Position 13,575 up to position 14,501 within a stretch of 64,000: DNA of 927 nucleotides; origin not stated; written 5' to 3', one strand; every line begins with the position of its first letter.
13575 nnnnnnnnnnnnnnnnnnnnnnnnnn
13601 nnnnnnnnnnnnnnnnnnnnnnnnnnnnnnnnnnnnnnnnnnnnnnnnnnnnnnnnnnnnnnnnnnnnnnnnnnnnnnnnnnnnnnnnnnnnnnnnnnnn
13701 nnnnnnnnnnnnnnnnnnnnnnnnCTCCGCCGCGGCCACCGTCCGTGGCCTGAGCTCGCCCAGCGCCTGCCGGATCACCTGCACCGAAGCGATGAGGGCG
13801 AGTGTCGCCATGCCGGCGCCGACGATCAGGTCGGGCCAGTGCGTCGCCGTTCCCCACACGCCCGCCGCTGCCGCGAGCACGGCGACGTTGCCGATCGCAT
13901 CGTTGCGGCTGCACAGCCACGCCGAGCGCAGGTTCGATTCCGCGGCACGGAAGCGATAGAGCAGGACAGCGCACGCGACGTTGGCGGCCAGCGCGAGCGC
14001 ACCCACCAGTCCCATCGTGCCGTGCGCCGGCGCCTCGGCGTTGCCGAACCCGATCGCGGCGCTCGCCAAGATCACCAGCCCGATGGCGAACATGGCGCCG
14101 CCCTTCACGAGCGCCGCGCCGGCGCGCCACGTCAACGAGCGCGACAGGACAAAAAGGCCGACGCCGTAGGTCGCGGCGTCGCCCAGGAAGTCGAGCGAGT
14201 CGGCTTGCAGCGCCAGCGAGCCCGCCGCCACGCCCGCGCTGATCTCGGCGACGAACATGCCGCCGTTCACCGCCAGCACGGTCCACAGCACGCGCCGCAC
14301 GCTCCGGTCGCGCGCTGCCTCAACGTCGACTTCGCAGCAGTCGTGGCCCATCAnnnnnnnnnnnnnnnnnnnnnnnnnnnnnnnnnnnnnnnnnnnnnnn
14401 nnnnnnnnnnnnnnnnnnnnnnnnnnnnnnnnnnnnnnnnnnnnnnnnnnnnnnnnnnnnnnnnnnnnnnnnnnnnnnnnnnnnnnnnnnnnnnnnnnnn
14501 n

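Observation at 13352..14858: Metal-efflux module (ArsR/SmtB repressor + CDF core + small membrane protein) wedged into the conserved infC-rpmI-rplT operon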

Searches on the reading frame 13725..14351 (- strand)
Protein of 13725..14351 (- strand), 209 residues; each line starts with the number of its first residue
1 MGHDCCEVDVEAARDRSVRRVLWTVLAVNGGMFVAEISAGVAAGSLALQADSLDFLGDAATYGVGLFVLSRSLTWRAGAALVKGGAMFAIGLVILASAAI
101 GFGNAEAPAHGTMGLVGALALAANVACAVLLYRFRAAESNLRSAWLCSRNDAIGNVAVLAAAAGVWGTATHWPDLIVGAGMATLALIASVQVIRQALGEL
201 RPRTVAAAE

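Call 5: search_protein_families(library=pfam, proteins=[window:13725-14351:-], max_evalue=0.1)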
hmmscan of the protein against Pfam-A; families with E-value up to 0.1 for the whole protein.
window:13725-14351:- (209 aa): 2 families
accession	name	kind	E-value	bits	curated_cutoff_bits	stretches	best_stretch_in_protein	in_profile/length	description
PF01545.26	Cation_efflux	-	3.3e-15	56.8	26.6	1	22-200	1-197/198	Cation efflux family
PF06258.17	Mito_fiss_Elm1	-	0.0024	17.5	27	1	112-191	7-73/304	Mitochondrial fission ELM1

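Call 6: search_protein_families(library=ncbifam, proteins=[window:13725-14351:-], max_evalue=0.1)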
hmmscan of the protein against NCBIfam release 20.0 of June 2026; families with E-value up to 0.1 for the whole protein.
window:13725-14351:- (209 aa): 5 families
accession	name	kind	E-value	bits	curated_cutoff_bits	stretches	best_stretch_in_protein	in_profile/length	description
TIGR01297.1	CDF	superfamily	8.9e-20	71.1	82.35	1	19-200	2-198/285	cation diffusion facilitator family transporter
NF002923.0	PRK03557.1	equivalog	1.3e-07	31.2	408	1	2-200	2-212/313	CDF family zinc transporter ZitB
NF052602.1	Zn_efflux_Cdf31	equivalog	0.00014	21.4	460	1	16-68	4-56/299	CDF family zinc efflux transporter Cdf31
NF033827.1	CDF_efflux_DmeF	equivalog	0.00024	20.6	250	1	12-65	9-61/309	CDF family Co(II)/Ni(II) efflux transporter DmeF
NF033616.1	CDF_MamB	equivalog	0.063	12.7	350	1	19-69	6-56/284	magnetosome biogenesis CDF transporter MamB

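Call 10: find_homologous_proteins(query=window:13725-14351:-, max_evalue=0.00001)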
Query window:13725-14351:- (209 aa): 5982 proteins with E <= 0.00001 among 8000 candidates; the best 120 are listed.
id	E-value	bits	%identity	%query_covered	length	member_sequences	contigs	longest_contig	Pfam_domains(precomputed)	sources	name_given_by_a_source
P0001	7.2e-122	422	99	100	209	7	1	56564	PF01545.27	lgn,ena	-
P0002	1.5e-103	363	86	100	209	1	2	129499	PF01545.27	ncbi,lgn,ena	-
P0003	1.1e-95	337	82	95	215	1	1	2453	PF01545.27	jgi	jgi:Co/Zn/Cd efflux system component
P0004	9.6e-95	334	82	96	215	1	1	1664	PF01545.27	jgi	jgi:Co/Zn/Cd efflux system component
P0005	3.6e-92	325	80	95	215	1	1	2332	PF01545.27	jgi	jgi:Co/Zn/Cd efflux system component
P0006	5.2e-91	322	77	96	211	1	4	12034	PF01545.27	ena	-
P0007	2.5e-88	313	76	96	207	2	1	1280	PF01545.27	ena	-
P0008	4.6e-88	312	74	97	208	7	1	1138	PF01545.27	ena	-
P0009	9.0e-88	311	75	96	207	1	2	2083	PF01545.27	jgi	jgi:Co/Zn/Cd efflux system component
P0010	2.6e-86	306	75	96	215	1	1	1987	PF01545.27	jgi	jgi:Co/Zn/Cd efflux system component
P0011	6.5e-85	302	74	96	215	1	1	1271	PF01545.27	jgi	jgi:Co/Zn/Cd efflux system component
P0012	6.8e-80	285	72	94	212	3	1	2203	PF01545.27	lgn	-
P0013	3.9e-64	234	64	96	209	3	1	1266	PF01545.27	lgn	-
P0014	7.2e-63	230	61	99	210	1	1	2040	PF01545.27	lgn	-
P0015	1.5e-62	229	59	99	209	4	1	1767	PF01545.27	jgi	jgi:Co/Zn/Cd efflux system component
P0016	2.7e-62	228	58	99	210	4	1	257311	PF01545.27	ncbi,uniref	ncbi:cation transporter [Inquilinus sp. CAU 1745]|uniref:cation transporter n=1 Tax=Inquilinus sp. C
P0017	5.3e-62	227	60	94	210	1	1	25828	PF01545.27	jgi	jgi:Co/Zn/Cd efflux system component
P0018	1.8e-61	225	59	94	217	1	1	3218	PF01545.27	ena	-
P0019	2.7e-61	225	58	98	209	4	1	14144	PF01545.27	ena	-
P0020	7.7e-61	223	57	100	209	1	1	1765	PF01545.27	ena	-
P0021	9.6e-61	223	57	99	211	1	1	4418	PF01545.27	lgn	-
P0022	3.2e-60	221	60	94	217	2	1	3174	PF01545.27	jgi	jgi:Co/Zn/Cd efflux system component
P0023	3.4e-60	221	59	97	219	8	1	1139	PF01545.27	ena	-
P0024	3.7e-60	221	57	96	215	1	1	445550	PF01545.27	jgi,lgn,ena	-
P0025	4.6e-60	221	58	97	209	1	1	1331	PF01545.27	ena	-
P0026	5.4e-60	220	57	100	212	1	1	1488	PF01545.27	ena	-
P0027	6.1e-60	220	58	95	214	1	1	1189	PF01545.27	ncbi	-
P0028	8.0e-60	220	59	97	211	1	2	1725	PF01545.27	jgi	jgi:Co/Zn/Cd efflux system component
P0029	9.3e-60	220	59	94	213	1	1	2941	PF01545.27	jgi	jgi:Co/Zn/Cd efflux system component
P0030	9.7e-60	220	57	100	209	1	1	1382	PF01545.27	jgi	-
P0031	9.8e-60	220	60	94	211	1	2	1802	PF01545.27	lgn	-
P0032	1.0e-59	220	58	94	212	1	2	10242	PF01545.27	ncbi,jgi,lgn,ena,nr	ncbi:MAG: cation transporter [Alphaproteobacteria bacterium]|nr:cation transporter [Alphaproteobacte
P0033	1.5e-59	219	58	97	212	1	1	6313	PF01545.27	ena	-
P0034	2.4e-59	218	57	100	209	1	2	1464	PF01545.27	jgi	-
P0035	2.6e-59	218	60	94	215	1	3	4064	PF01545.27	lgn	-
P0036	3.5e-59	218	58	94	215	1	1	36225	PF01545.27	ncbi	-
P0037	4.2e-59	218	59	94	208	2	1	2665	PF01545.27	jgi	-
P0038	5.2e-59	217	58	94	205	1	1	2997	PF01545.27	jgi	-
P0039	6.3e-59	217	60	96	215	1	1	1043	PF01545.27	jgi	jgi:cation diffusion facilitator family transporter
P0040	6.5e-59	217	55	99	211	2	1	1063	PF01545.27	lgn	-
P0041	9.3e-59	216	58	97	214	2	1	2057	PF01545.27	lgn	-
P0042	1.3e-58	216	57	100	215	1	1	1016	PF01545.27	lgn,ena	-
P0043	1.6e-58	216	61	89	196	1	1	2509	PF01545.27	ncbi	-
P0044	1.7e-58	216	58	98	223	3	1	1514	PF01545.27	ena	-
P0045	1.8e-58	216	56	96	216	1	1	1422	PF01545.27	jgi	-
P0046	2.5e-58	215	56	93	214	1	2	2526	PF01545.27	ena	-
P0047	3.0e-58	215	57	96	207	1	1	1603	PF01545.27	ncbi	-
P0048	3.3e-58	215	56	97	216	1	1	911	PF01545.27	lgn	-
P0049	4.3e-58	214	56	100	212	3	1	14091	PF01545.27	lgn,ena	-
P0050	4.7e-58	214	55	96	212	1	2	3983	PF01545.27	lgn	-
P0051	6.4e-58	214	56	96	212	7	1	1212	PF01545.27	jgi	-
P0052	6.5e-58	214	58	94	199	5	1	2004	PF01545.27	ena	-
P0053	6.8e-58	214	58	97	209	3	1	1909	PF01545.27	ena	-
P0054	7.0e-58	214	58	97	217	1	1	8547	PF01545.27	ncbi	-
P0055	7.2e-58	214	57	100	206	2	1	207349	PF01545.27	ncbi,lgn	ncbi:MAG: cation diffusion facilitator family transporter [Alphaproteobacteria bacterium]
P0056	8.5e-58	213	58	98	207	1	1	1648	PF01545.27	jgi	jgi:Co/Zn/Cd efflux system component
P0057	9.6e-58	213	57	99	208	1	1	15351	PF01545.27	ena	-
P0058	9.8e-58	213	54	98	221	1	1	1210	PF01545.27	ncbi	-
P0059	1.3e-57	213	60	96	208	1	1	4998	PF01545.27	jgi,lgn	jgi:Co/Zn/Cd efflux system component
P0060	1.4e-57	213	57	96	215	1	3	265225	PF01545.27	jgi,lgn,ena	-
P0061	1.5e-57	213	60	94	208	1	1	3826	PF01545.27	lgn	-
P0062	1.5e-57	212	57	96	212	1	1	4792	PF01545.27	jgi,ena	-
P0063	1.6e-57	212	59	94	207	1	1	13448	PF01545.27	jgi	-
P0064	1.8e-57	212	56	96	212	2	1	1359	PF01545.27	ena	-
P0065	2.0e-57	212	55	98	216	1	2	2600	PF01545.27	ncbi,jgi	jgi:Co/Zn/Cd efflux system component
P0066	2.3e-57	212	56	96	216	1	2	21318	PF01545.27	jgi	jgi:Co/Zn/Cd efflux system component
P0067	2.4e-57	212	55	100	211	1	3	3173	PF01545.27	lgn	-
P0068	2.9e-57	212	58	94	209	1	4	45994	PF01545.27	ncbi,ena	-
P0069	3.3e-57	211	58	96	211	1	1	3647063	PF01545.27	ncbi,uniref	ncbi:MAG: cation transporter [Sphingopyxis sp.]|uniref:cation transporter n=1 Tax=Sphingopyxis sp. T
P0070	3.3e-57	211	57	98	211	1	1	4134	PF01545.27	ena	-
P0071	4.0e-57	211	58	96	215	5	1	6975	PF01545.27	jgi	jgi:Co/Zn/Cd efflux system component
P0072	4.4e-57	211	56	94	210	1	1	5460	PF01545.27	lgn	-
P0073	4.4e-57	211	60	88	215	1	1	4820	PF01545.27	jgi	-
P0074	4.6e-57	211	57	97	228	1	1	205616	PF01545.27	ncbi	ncbi:MAG: cation transporter [Methylocystis sp.]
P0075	4.7e-57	211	56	97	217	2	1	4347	PF01545.27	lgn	-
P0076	4.7e-57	211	56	95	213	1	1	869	PF01545.27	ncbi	-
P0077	5.0e-57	211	59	93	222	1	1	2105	PF01545.27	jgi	jgi:cation diffusion facilitator family transporter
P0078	5.4e-57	211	55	97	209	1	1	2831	PF01545.27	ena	-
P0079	5.7e-57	211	56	95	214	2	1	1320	PF01545.27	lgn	-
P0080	5.7e-57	211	55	95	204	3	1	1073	PF01545.27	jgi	-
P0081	5.9e-57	211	57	96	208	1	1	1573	PF01545.27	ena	-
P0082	7.0e-57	210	55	96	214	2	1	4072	PF01545.27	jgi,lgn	-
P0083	7.0e-57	210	58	97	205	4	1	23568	PF01545.27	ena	-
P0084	7.3e-57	210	61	95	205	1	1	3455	PF01545.27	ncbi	-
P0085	8.4e-57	210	57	96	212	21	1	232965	PF01545.27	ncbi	-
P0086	8.5e-57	210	58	97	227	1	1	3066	PF01545.27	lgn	-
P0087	9.3e-57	210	58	91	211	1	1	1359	PF01545.27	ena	-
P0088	9.3e-57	210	55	98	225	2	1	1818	PF01545.27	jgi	jgi:Co/Zn/Cd efflux system component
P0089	9.3e-57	210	59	91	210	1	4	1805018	PF01545.27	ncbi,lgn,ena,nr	ncbi:MAG: cation transporter [Alphaproteobacteria bacterium]|nr:cation transporter [Alphaproteobacte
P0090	9.5e-57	210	56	97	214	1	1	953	PF01545.27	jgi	jgi:Co/Zn/Cd efflux system component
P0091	9.6e-57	210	59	98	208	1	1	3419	PF01545.27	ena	-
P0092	9.8e-57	210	57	98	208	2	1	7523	PF01545.27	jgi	jgi:Co/Zn/Cd efflux system component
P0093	1.0e-56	210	57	96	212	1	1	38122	PF01545.27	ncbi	-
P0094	1.0e-56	210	60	95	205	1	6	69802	PF01545.27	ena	-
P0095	1.0e-56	210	54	96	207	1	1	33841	PF01545.27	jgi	jgi:Co/Zn/Cd efflux system component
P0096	1.2e-56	210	57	96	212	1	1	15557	PF01545.27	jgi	jgi:Co/Zn/Cd efflux system component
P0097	1.2e-56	210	55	93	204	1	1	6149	PF01545.27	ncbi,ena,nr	ncbi:MAG: cation diffusion facilitator family transporter [Rhodospirillales bacterium]|nr:cation dif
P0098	1.2e-56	210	55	95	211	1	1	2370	PF01545.27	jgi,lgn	-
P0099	1.3e-56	209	55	98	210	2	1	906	PF01545.27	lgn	-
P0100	1.3e-56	209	58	93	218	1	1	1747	PF01545.27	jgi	jgi:Co/Zn/Cd efflux system component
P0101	1.4e-56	209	57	93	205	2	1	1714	PF01545.27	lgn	-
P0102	1.4e-56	209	56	95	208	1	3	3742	PF01545.27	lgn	-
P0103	1.6e-56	209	56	95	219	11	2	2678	PF01545.27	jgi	jgi:Co/Zn/Cd efflux system component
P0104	1.6e-56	209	55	94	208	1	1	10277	PF01545.27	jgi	jgi:cation diffusion facilitator family transporter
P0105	1.6e-56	209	57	96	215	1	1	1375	PF01545.27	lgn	-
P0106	1.8e-56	209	57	94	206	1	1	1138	PF01545.27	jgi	-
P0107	1.8e-56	209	59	97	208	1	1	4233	PF01545.27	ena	-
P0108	1.8e-56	209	55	100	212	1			PF01545.27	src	-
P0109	1.9e-56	209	59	94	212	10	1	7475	PF01545.27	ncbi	-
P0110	2.0e-56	209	61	83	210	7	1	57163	PF01545.27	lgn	-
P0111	2.1e-56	209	57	95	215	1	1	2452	PF01545.27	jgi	jgi:Co/Zn/Cd efflux system component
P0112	2.1e-56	209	53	100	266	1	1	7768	PF01545.27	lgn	-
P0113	2.2e-56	209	55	93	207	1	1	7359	PF01545.27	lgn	-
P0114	2.4e-56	209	54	100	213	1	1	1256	PF01545.27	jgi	jgi:Co/Zn/Cd efflux system component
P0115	2.4e-56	209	57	94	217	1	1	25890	PF01545.27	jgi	jgi:Co/Zn/Cd efflux system component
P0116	2.4e-56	209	57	99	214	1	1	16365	PF01545.27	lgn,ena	-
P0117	2.4e-56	209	55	97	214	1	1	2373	PF01545.27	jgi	jgi:Co/Zn/Cd efflux system component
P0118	2.6e-56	208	55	100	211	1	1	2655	PF01545.27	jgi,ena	-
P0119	2.7e-56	208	56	98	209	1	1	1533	PF01545.27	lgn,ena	-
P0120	2.7e-56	208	56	97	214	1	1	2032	PF01545.27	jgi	jgi:Co/Zn/Cd efflux system component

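Call 11: find_encoding_contigs(protein=P0002, flank=6000, max_places=4)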
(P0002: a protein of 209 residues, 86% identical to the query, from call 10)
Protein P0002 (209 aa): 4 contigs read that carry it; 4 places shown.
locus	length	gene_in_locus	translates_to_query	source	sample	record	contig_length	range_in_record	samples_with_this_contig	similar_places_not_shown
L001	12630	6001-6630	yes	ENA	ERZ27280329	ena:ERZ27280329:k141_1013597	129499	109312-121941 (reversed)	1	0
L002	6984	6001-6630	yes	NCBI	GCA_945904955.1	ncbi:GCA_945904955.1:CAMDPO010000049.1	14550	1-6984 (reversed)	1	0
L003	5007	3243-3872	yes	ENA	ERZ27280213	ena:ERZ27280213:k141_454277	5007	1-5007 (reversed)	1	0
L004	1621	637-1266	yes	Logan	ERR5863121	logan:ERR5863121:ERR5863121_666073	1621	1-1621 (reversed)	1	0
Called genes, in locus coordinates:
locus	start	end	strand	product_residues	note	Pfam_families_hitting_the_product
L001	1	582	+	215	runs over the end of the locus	PF14329:DUF4386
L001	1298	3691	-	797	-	PF01588:tRNA_bind, PF03483:B3_4, PF03484:B5, PF17759:tRNA_synthFbeta, PF03147:FDX-ACB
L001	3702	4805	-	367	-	PF02912:Phe_tRNA-synt_N, PF01409:tRNA-synt_2d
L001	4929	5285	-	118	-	PF00453:Ribosomal_L20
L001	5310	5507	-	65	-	PF01632:Ribosomal_L35p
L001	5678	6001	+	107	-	PF01022:HTH_5, PF12840:HTH_20 (weak)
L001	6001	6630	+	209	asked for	PF01545:Cation_efflux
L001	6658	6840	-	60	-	-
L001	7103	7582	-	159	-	PF05198:IF3_N, PF00707:IF3_C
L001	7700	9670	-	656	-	PF02824:TGS, PF07973:tRNA_SAD, PF00587:tRNA-synt_2b, PF03129:HGTP_anticodon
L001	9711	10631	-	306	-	PF01075:Glyco_transf_9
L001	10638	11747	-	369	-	PF13439:Glyco_transf_4, PF13579:Glyco_trans_4_4, PF20706:GT4-conflict, PF00534:Glycos_transf_1, PF13692:Glyco_trans_1_4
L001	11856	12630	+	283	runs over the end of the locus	PF12146:Hydrolase_4, PF00561:Abhydrolase_1 (weak), PF12697:Abhydrolase_6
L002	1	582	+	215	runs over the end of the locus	PF14329:DUF4386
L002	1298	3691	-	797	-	PF01588:tRNA_bind, PF03483:B3_4, PF03484:B5, PF17759:tRNA_synthFbeta, PF03147:FDX-ACB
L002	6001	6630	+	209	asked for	PF01545:Cation_efflux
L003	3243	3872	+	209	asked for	PF01545:Cation_efflux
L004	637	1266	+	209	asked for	PF01545:Cation_efflux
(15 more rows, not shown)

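Call 12: find_encoding_contigs(protein=P0006, flank=6000, max_places=4)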
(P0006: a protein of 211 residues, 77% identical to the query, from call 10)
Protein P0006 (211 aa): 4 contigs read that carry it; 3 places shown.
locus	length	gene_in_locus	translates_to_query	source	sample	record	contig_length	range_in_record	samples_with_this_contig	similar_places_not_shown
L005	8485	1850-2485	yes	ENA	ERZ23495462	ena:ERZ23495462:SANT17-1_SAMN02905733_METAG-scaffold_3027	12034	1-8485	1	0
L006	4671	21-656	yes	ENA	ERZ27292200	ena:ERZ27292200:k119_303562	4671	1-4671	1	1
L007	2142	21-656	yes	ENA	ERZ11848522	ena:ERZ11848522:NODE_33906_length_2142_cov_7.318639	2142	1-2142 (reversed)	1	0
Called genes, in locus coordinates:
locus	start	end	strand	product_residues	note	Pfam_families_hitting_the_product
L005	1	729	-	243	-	?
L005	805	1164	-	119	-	PF00453:Ribosomal_L20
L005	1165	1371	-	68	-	PF01632:Ribosomal_L35p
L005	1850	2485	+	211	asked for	PF01545:Cation_efflux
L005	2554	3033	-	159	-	PF05198:IF3_N, PF00707:IF3_C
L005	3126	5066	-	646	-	PF02824:TGS, PF07973:tRNA_SAD, PF00587:tRNA-synt_2b, PF03129:HGTP_anticodon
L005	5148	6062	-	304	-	PF01075:Glyco_transf_9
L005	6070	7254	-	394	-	-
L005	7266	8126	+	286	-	PF00561:Abhydrolase_1 (weak), PF12146:Hydrolase_4, PF12697:Abhydrolase_6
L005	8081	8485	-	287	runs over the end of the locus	-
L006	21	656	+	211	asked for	PF01545:Cation_efflux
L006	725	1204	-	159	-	PF05198:IF3_N, PF00707:IF3_C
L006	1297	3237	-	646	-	PF02824:TGS, PF07973:tRNA_SAD, PF00587:tRNA-synt_2b, PF03129:HGTP_anticodon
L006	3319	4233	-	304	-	PF01075:Glyco_transf_9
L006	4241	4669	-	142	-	?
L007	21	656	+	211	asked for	PF01545:Cation_efflux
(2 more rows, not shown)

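Call 24: search_solved_structures(query=window:13725-14351:-, max_evalue=0.01, show_alignments=2)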
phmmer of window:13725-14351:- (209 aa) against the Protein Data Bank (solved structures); distinct sequences matched with E-value up to 0.01: 0.

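Call 34: search_dna_similar(query=window:13725-14351:-, collection=plasmids, mode=protein, max_rows=15)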
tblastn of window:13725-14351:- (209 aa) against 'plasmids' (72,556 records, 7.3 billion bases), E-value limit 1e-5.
Records with a match: 771; places in all: 910; records where one place covers at least 80% of the query: 449.
Best place of each record, by identity: <60% 771.
By first word of the organism name: Acinetobacter 141; Enterobacter 78; Pseudosulfitobacter 68; Klebsiella 54; Sphingobium 30; Xanthomonas 28; Sulfitobacter 23; Pseudomonas 21; Sphingomonas 19; Phaeobacter 18; and 116 more.
By predicted mobility (MOB-suite, as given by PLSDB): conjugative 355; mobilizable 213; non-mobilizable 203.
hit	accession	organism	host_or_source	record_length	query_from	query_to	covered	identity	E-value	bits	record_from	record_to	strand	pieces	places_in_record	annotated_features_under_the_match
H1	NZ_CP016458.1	Blastomonas sp. RAC04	Microbial isolate,Algal phycosphere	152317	1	200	96%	56.0%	3e-35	138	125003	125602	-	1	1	cation transporter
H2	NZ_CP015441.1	Aurantiacibacter atlanticus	sediment,deep sea sediment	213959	1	201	96%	55.7%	7e-39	148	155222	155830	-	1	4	cation transporter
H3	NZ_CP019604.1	Croceicoccus marinus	-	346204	1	201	96%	55.7%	7e-39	148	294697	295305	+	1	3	cation transporter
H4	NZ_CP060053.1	Croceicoccus marinus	prokaryote,marine sediment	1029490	1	201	96%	55.7%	7e-39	148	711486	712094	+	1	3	none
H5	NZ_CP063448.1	Novosphingobium sp. ES2-1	mixed culture,activated sludge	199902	1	201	96%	53.4%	6e-35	137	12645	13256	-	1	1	cation transporter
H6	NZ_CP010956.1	Sphingobium sp. YBL2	cell culture,soil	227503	1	201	96%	52.5%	1e-35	139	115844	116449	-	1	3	cation transporter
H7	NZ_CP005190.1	Sphingobium sp. MI1205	-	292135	1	201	96%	52.5%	1e-35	139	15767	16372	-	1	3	cation transporter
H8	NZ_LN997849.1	Magnetospirillum sp. XM-1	-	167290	1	205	98%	51.4%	5e-40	152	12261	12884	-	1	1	cation transporter | hypothetical protein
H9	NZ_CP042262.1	Qingshengfaniella alkalisoli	cell culture,saline soil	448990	5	203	95%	53.0%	4e-33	132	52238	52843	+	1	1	cation transporter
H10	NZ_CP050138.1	Sphingomonas sp. CL5.1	-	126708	6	203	95%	53.0%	7e-40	151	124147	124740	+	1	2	cation transporter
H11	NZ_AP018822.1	Sphingomonas bisphenolicum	-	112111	6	203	95%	53.0%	1e-39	150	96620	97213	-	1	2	cation transporter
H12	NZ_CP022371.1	Bosea sp. AS-1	-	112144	5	207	97%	51.7%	3e-31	127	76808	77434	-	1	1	cation transporter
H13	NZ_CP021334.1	Marinobacter salarius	pure culture,Lava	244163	5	201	94%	52.8%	4e-30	123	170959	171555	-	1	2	cation diffusion facilitator family transporter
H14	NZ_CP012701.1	Sphingopyxis macrogoltabida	whole organism,activated sludge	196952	1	200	96%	51.7%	1e-27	116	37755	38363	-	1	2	cation transporter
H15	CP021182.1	Rhizorhabdus wittichii DC-6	activated sludge of a wastewater ...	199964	4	204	96%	51.2%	8e-37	142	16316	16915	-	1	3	cation transporter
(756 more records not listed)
